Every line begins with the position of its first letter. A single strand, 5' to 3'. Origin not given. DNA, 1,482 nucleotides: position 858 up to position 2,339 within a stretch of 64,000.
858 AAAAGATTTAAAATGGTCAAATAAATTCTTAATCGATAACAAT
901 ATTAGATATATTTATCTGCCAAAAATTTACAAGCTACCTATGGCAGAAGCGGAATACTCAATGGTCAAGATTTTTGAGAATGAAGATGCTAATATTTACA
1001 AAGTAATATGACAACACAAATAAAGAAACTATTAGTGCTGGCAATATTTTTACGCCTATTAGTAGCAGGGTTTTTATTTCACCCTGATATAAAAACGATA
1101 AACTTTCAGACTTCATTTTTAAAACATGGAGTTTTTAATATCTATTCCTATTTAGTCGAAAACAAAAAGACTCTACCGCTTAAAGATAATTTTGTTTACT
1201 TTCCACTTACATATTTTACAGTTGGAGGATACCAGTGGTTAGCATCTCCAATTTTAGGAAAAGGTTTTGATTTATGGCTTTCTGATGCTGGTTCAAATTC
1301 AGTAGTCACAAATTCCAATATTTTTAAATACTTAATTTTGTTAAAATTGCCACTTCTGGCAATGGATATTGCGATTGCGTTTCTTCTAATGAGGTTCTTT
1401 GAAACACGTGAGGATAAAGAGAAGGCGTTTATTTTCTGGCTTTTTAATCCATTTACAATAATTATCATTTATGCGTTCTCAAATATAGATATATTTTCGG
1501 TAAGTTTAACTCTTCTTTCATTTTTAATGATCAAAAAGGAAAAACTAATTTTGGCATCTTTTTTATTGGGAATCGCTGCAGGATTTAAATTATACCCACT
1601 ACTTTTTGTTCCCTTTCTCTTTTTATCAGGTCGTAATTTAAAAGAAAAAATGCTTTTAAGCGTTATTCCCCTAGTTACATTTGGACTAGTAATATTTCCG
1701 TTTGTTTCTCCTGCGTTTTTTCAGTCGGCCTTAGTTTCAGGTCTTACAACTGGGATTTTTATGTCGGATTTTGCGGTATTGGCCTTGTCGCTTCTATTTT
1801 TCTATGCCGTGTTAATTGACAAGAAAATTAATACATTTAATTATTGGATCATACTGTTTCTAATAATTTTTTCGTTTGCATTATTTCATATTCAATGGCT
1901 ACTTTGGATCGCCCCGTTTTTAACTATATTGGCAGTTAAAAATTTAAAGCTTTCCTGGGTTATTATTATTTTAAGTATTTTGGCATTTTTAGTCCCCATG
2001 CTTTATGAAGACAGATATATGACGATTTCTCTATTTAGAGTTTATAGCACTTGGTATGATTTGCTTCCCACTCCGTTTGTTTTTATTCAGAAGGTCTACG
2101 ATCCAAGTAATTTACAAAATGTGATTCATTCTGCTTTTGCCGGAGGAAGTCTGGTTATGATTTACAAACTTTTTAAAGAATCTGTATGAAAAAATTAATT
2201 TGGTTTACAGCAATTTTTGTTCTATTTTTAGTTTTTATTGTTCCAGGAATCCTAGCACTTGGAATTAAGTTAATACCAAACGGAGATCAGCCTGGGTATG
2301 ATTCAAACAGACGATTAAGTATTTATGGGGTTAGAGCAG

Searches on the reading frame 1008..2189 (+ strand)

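Call 62: search_protein_families(library=pfam, proteins=[window:1008-2189:+], max_evalue=0.0001)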
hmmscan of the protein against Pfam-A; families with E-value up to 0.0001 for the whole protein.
window:1008-2189:+ (393 aa): 1 family
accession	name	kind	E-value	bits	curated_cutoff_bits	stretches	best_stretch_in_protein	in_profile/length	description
PF09594.16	GT87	-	4.7e-07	30.2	25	1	121-301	36-214/237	Glycosyltransferase family 87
